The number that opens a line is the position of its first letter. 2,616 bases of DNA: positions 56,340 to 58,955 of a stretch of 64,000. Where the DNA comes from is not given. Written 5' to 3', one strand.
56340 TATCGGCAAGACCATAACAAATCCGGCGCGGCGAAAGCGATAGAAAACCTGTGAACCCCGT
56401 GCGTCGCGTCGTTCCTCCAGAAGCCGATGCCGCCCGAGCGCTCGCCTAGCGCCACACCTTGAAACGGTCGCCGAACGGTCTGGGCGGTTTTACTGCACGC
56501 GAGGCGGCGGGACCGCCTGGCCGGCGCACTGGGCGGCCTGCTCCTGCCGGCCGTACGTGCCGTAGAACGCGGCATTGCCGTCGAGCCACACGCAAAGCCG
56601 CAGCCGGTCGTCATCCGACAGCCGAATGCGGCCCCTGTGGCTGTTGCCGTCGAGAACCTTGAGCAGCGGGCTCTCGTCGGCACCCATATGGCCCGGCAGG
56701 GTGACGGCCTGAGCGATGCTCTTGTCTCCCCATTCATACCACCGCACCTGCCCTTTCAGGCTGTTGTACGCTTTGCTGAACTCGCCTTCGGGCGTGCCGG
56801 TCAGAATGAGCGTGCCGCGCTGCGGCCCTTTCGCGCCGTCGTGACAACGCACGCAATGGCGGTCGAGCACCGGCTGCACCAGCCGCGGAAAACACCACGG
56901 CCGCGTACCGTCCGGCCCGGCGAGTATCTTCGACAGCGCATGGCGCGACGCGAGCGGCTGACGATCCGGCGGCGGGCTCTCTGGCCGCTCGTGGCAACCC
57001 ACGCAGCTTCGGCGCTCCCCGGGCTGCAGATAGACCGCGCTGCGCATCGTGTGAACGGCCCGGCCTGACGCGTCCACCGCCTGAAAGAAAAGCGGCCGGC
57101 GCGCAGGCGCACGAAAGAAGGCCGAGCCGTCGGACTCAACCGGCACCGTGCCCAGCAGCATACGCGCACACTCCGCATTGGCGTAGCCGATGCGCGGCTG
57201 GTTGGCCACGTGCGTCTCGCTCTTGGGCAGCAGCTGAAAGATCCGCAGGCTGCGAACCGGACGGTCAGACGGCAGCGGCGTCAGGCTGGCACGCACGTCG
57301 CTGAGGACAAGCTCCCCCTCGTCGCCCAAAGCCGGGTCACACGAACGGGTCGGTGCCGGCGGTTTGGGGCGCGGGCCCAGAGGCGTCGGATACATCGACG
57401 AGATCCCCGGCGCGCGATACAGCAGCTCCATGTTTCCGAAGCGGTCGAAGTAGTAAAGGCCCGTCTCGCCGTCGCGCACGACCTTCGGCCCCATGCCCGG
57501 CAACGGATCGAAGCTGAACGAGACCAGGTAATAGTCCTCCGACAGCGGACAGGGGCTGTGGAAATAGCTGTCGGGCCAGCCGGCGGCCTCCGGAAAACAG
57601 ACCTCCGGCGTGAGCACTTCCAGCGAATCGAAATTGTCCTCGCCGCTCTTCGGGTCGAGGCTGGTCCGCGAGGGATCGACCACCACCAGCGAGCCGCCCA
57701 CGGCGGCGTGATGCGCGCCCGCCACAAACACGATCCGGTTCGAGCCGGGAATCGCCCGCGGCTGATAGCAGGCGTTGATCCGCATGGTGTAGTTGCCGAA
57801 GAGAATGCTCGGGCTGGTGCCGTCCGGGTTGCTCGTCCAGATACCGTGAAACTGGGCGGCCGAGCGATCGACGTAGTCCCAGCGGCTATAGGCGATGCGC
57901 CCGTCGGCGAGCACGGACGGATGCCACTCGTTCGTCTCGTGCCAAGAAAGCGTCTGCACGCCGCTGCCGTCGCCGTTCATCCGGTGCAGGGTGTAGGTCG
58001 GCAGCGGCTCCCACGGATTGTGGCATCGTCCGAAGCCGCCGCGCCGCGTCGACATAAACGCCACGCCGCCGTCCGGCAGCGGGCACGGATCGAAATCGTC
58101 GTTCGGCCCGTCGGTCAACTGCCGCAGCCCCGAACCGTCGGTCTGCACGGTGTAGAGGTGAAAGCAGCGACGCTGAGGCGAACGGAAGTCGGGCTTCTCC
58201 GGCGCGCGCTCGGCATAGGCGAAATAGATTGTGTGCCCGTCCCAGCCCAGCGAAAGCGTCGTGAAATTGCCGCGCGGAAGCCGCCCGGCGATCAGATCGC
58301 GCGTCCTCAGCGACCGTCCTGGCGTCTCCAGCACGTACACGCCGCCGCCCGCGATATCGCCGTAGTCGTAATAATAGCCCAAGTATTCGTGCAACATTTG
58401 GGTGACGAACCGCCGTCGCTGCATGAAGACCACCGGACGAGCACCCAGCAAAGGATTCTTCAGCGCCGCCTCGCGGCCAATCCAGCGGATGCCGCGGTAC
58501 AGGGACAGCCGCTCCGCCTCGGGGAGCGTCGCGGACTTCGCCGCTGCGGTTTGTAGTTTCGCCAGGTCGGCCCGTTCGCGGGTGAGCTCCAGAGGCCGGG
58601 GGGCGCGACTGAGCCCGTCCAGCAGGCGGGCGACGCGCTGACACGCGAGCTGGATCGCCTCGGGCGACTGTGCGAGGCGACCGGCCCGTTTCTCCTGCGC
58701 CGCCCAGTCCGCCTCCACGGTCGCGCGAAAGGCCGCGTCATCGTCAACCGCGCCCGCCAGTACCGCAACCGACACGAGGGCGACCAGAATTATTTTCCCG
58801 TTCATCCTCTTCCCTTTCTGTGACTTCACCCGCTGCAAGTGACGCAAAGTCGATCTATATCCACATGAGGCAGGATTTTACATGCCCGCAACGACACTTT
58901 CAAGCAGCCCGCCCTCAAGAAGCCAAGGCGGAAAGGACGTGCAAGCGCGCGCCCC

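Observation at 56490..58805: PD40 beta-propeller fused to a di-haem CXXCH tail inside an all-CAZyme operon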

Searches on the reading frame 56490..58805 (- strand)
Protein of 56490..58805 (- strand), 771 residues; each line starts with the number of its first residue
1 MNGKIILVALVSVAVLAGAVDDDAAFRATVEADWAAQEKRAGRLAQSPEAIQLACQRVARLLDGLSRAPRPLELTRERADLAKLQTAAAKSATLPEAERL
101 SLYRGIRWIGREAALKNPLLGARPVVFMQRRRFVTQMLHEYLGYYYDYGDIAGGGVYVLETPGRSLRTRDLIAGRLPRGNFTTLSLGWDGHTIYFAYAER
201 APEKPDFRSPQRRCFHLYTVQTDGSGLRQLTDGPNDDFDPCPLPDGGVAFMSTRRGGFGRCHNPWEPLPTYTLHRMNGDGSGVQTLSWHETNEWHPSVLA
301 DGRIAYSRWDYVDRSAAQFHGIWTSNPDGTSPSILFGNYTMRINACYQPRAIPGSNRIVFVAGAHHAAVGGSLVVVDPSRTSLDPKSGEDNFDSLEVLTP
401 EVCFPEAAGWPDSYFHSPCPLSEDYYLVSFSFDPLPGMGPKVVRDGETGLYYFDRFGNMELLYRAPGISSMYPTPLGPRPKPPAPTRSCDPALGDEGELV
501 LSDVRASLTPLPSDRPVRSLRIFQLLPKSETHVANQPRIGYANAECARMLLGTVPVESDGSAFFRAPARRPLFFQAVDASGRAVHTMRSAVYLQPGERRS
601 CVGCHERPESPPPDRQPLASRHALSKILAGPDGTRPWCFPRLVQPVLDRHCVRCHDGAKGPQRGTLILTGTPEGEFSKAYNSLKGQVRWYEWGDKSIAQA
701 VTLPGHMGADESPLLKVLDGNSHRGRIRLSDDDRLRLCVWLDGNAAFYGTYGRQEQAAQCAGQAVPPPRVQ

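Call 3: search_protein_families(library=pfam, proteins=[window:56490-58805:-], max_evalue=1)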
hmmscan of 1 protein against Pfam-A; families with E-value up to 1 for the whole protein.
window:56490-58805:- (771 aa): 5 families
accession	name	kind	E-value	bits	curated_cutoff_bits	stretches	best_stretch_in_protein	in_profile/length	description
PF18582.6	HZS_alpha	-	1.8e-23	83.3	26.6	1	517-606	3-98/98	Hydrazine synthase alpha subunit middle domain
PF09699.15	Paired_CXXCH_1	-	0.022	14.9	20.6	0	644-666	2-24/41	Doubled CXXCH motif (Paired_CXXCH_1)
PF13442.11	Cytochrome_CBB3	-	0.028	15.2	27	0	646-662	9-26/68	Cytochrome C oxidase, cbb3-type, subunit III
PF07676.18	PD40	-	0.21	12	20.9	0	227-258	1-34/38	WD40-like Beta Propeller Repeat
PF11845.13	Tll0287-like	-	0.25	12.2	24.1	0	588-613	89-116/144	Tll0287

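Call 4: search_protein_families(library=ncbifam, proteins=[window:56490-58805:-], max_evalue=1)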
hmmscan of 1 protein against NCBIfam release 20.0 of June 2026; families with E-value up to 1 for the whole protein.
window:56490-58805:- (771 aa): 3 families
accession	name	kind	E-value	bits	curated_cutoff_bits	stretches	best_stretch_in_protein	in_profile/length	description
NF052339.1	hydrazine_alpha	equivalog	1.3e-13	49.7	800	2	548-606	527-585/804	hydrazine synthase subunit alpha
TIGR02800.1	propeller_TolB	equivalog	0.017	14.1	343.15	1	217-304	261-336/418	Tol-Pal system beta propeller repeat protein TolB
TIGR01905.1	paired_CXXCH_1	subfamily_domain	0.064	13.2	25.2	0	645-666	3-24/41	doubled CXXCH domain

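Call 5: search_solved_structures(query=window:56490-58805:-, max_evalue=1, show_alignments=2)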
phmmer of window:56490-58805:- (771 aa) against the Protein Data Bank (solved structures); distinct sequences matched with E-value up to 1: 2.
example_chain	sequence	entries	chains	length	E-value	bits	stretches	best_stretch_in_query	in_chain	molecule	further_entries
5c2v_A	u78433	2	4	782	3.8e-10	41.9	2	547-605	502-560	HYDRAZINE SYNTHASE ALPHA SUBUNIT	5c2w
9sob_H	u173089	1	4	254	0.65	11.4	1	42-113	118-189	Nuclear pore complex protein NUP54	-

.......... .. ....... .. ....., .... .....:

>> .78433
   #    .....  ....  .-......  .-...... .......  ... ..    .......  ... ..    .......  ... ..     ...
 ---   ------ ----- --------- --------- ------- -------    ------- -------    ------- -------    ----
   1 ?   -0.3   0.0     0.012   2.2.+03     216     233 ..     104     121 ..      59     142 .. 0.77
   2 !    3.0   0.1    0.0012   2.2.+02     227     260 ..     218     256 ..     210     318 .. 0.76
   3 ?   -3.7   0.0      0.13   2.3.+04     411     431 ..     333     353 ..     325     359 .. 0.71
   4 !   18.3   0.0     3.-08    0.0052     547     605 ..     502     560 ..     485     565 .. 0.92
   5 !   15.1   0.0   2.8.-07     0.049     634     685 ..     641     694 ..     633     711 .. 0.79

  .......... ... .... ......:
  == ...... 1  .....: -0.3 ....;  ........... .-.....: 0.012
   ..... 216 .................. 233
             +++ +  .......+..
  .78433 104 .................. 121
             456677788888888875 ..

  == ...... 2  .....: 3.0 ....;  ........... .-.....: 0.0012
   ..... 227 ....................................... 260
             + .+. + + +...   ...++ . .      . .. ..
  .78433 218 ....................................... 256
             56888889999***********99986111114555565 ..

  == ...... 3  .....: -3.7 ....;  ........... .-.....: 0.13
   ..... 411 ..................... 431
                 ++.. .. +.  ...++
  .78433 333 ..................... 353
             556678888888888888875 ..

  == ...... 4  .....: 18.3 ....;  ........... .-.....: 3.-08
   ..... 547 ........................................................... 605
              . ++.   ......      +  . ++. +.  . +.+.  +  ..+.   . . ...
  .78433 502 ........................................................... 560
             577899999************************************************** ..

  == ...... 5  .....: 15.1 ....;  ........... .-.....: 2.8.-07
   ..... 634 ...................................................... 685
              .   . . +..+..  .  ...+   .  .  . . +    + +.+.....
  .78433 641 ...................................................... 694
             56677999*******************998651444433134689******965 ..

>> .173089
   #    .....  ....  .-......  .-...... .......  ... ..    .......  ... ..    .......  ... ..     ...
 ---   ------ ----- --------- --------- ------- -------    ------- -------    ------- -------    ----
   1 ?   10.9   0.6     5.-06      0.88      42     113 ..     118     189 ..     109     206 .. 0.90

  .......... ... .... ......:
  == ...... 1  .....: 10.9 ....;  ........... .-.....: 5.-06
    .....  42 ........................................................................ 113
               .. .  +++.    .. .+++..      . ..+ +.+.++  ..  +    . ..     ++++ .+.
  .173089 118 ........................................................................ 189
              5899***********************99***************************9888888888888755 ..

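Call 8: find_homologous_proteins(query=window:56490-58805:-, max_evalue=0.00001)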
Query window:56490-58805:- (771 aa): 2134 proteins with E <= 0.00001 among 8000 candidates; the best 120 are listed.
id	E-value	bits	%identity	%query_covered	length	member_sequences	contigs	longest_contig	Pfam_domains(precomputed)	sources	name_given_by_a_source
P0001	0.0e+0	1819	100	100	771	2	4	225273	PF18582.7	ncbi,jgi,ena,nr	ncbi:MAG TPA: hypothetical protein PKM57_02180 [Kiritimatiellia bacterium]|nr:hypothetical protein [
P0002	0.0e+0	1672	92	100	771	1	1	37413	PF18582.7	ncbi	-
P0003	0.0e+0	1505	82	100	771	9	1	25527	PF18582.7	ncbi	-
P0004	0.0e+0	1377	79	95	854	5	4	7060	PF18582.7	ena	-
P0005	0.0e+0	1369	78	98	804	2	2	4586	PF18582.7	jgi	-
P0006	0.0e+0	1360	77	98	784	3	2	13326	PF18582.7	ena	-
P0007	0.0e+0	1283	71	97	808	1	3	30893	PF18582.7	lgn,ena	-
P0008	0.0e+0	1248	69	99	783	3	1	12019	PF18582.7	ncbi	-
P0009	0.0e+0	1242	71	97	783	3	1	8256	PF18582.7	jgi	-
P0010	0.0e+0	1233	69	99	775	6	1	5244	PF18582.7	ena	-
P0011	0.0e+0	1232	70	97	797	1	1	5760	PF18582.7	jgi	jgi:hypothetical protein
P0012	0.0e+0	1227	69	99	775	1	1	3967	PF18582.7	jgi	jgi:hypothetical protein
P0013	0.0e+0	1221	69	97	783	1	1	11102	PF18582.7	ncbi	-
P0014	0.0e+0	1221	67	100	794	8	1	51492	PF18582.7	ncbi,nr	ncbi:MAG: hypothetical protein Q8Q12_19475 [bacterium]|nr:hypothetical protein [bacterium]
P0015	0.0e+0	1220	67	100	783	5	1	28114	PF18582.7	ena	-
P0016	0.0e+0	1219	70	97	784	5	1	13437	PF18582.7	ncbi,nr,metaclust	ncbi:MAG: hypothetical protein A2V98_26365 [Planctomycetes bacterium RBG_16_64_12]|nr:MAG: hypotheti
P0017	0.0e+0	1218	68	99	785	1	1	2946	PF18582.7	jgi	-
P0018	0.0e+0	1218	67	99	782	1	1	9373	PF18582.7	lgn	-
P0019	0.0e+0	1218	69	97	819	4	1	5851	PF18582.7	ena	-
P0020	0.0e+0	1213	68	98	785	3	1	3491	PF18582.7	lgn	-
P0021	0.0e+0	1213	68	97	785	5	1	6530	PF18582.7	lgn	-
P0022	0.0e+0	1211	67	99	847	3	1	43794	PF18582.7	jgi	-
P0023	0.0e+0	1211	68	99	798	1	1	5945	PF18582.7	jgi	-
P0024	0.0e+0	1208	68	99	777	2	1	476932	PF18582.7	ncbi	ncbi:MAG: HzsA-related protein [Thermoguttaceae bacterium]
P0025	0.0e+0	1204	66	98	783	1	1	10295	PF18582.7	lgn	-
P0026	0.0e+0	1203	67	99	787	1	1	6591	PF18582.7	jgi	jgi:cytochrome c553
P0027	0.0e+0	1201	67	100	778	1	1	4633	PF18582.7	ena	-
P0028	0.0e+0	1201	68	97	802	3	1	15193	PF18582.7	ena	-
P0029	0.0e+0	1198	67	98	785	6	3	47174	PF18582.7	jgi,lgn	-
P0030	0.0e+0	1198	67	98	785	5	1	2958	PF18582.7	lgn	-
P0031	0.0e+0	1197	67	98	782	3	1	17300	PF18582.7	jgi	-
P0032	0.0e+0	1196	66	97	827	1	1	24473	PF18582.7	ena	-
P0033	0.0e+0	1195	67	98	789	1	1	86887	PF18582.7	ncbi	-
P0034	0.0e+0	1195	68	97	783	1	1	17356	PF18582.7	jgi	jgi:hypothetical protein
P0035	0.0e+0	1195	68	97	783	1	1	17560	PF18582.7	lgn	-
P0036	0.0e+0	1194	67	99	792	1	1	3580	PF18582.7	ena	-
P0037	0.0e+0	1192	67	96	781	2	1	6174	PF18582.7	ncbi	-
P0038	0.0e+0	1192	68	97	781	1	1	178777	PF18582.7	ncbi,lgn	-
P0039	0.0e+0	1191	65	99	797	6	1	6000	PF18582.7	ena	-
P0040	0.0e+0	1190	66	97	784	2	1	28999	PF18582.7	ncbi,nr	ncbi:MAG: hypothetical protein OEW48_01030 [Phycisphaerae bacterium]|nr:hypothetical protein [Phycis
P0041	0.0e+0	1188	66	97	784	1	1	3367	PF18582.7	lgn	-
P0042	0.0e+0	1188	66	97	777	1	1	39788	PF18582.7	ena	-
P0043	0.0e+0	1188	67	99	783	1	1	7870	PF18582.7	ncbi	-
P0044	0.0e+0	1188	66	99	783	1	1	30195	PF18582.7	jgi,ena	-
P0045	0.0e+0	1188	66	100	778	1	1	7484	PF18582.7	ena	-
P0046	0.0e+0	1187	66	99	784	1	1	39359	PF18582.7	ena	-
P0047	0.0e+0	1186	71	90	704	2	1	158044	PF18582.7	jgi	-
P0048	0.0e+0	1186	64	99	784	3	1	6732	PF18582.7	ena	-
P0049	0.0e+0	1186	68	96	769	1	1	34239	PF18582.7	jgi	jgi:hypothetical protein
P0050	0.0e+0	1186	64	99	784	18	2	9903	PF18582.7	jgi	-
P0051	0.0e+0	1185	66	99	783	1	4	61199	PF18582.7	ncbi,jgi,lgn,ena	-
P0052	0.0e+0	1184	69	97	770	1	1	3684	PF18582.7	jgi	jgi:hypothetical protein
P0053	0.0e+0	1184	64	100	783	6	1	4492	PF18582.7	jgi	jgi:hypothetical protein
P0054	0.0e+0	1183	66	99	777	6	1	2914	PF18582.7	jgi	jgi:hypothetical protein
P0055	0.0e+0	1183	66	98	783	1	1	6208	PF18582.7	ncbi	-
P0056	0.0e+0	1182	67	97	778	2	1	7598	PF18582.7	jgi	-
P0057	0.0e+0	1182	64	100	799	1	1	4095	PF18582.7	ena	-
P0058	0.0e+0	1182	65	99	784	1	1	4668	PF18582.7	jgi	jgi:hypothetical protein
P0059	0.0e+0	1182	66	97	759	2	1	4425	PF18582.7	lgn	-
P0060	0.0e+0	1182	64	99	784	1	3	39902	PF18582.7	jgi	jgi:hypothetical protein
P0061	0.0e+0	1181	64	99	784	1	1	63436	PF18582.7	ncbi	-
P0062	0.0e+0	1181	66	96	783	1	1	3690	PF18582.7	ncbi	-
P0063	0.0e+0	1180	64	100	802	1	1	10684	PF18582.7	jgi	-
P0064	0.0e+0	1180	65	99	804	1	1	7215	PF18582.7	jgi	jgi:hypothetical protein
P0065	0.0e+0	1179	65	99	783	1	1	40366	PF18582.7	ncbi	-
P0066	0.0e+0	1179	65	99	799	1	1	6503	PF18582.7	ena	-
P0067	0.0e+0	1179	66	96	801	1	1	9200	PF18582.7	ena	-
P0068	0.0e+0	1177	66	99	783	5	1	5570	PF18582.7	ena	-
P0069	0.0e+0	1177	66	97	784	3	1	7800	PF18582.7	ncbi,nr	ncbi:MAG: hypothetical protein NTY19_46315 [Planctomycetota bacterium]|nr:hypothetical protein [Plan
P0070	0.0e+0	1177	65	99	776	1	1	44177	PF18582.7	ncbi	-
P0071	0.0e+0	1176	66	98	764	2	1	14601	PF18582.7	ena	-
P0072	0.0e+0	1176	66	97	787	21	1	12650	PF18582.7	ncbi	-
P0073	0.0e+0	1175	66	100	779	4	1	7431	PF18582.7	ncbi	-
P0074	0.0e+0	1175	65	98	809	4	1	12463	PF18582.7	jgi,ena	-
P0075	0.0e+0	1175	66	97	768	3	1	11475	PF18582.7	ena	-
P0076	0.0e+0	1174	63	99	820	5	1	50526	PF18582.7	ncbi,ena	-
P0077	0.0e+0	1173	66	98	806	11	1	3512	PF18582.7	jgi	-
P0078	0.0e+0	1173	65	99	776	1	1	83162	PF18582.7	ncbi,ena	-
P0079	0.0e+0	1173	64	99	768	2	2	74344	PF18582.7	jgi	jgi:hypothetical protein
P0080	0.0e+0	1173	66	99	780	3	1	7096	PF18582.7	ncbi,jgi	ncbi:MAG: hypothetical protein PVJ86_03385 [Phycisphaerales bacterium]|jgi:hypothetical protein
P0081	0.0e+0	1173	67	98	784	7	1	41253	PF18582.7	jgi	-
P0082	0.0e+0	1173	66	99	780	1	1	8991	PF18582.7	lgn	-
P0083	0.0e+0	1172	66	97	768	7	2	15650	PF18582.7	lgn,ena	-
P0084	0.0e+0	1171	65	99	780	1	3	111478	PF18582.7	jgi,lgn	jgi:Tol biopolymer transport system component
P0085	0.0e+0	1170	66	97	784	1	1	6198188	PF18582.7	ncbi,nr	ncbi:MAG: hypothetical protein JSU70_10640 [Phycisphaerales bacterium]|nr:MAG: hypothetical protein 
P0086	0.0e+0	1170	64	99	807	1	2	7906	PF18582.7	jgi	-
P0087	0.0e+0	1170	64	99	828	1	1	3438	PF18582.7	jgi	jgi:hypothetical protein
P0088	0.0e+0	1169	67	97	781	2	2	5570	PF18582.7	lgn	-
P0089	0.0e+0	1169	65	99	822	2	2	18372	PF18582.7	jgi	-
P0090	0.0e+0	1169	63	99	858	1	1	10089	PF18582.7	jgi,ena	-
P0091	0.0e+0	1168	68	96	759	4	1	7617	PF18582.7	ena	-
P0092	0.0e+0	1168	65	99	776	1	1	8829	PF18582.7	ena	-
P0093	0.0e+0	1168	66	97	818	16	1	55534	PF18582.7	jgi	-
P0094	0.0e+0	1168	66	97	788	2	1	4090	PF18582.7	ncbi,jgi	ncbi:MAG: HzsA-related protein [Planctomycetota bacterium]|jgi:hypothetical protein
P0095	0.0e+0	1168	65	99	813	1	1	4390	PF18582.7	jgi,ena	-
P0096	0.0e+0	1168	64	100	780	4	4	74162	PF18582.7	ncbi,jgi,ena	-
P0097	0.0e+0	1167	63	100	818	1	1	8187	PF18582.7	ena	-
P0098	0.0e+0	1167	65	97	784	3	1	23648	PF18582.7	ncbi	-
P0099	0.0e+0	1167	65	99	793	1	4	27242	PF18582.7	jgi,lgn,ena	-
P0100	0.0e+0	1167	67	97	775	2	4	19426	PF18582.7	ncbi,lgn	-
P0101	0.0e+0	1167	64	99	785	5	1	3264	PF18582.7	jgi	-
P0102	0.0e+0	1166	67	97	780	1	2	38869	PF18582.7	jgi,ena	-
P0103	0.0e+0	1166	64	99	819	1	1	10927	PF18582.7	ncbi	-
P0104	0.0e+0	1166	66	98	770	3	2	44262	PF18582.7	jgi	jgi:hypothetical protein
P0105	0.0e+0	1166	66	99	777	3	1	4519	PF18582.7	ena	-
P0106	0.0e+0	1166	66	97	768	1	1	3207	PF18582.7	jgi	-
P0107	0.0e+0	1165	67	97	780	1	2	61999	PF18582.7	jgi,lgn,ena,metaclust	metaclust:\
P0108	0.0e+0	1165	64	97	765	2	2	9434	PF18582.7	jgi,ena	-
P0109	0.0e+0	1165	68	96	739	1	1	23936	PF18582.7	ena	-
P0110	0.0e+0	1165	66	98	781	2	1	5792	PF18582.7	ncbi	-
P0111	0.0e+0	1165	67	96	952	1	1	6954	PF00754.32,PF18582.7,PF22633.4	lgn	-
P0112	0.0e+0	1164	65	99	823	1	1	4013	PF18582.7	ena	-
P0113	0.0e+0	1163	64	99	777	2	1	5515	PF18582.7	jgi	-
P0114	0.0e+0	1163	64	100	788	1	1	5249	PF18582.7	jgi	-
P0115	0.0e+0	1162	66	98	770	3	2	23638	PF18582.7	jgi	jgi:hypothetical protein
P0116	0.0e+0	1161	63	100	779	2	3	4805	PF18582.7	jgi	jgi:hypothetical protein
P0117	0.0e+0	1161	63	100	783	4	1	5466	PF18582.7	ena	-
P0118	0.0e+0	1161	63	100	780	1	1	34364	PF18582.7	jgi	-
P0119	0.0e+0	1160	65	97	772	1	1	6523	PF18582.7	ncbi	-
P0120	0.0e+0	1160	64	99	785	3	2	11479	PF18582.7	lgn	-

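Call 19: find_encoding_contigs(protein=P0002, flank=10000, max_places=2)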
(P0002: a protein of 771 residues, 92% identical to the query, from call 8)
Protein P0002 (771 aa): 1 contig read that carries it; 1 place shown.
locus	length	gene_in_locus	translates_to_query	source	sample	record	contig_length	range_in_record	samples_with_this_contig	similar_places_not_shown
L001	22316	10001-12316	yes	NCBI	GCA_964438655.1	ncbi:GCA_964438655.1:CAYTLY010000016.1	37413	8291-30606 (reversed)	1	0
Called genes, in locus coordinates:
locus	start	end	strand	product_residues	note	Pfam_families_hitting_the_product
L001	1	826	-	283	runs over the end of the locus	PF01592:NifU_N, PF04324:Fer2_BFD, PF01106:NifU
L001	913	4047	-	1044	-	PF02449:Glyco_hydro_42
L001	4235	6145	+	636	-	PF03648:Glyco_hydro_67N (weak), PF16126:DUF4838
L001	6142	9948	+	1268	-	PF22645:GKRP_SIS_N, PF19773:DUF6259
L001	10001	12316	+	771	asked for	PF18582:HZS_alpha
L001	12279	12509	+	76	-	-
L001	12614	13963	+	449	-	PF00589:Phage_integrase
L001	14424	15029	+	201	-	-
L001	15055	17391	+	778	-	PF18911:PKD_4 (faint), PF00801:PKD (faint)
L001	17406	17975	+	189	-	-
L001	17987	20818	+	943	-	-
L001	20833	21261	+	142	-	-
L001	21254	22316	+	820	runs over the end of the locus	PF07520:SrfB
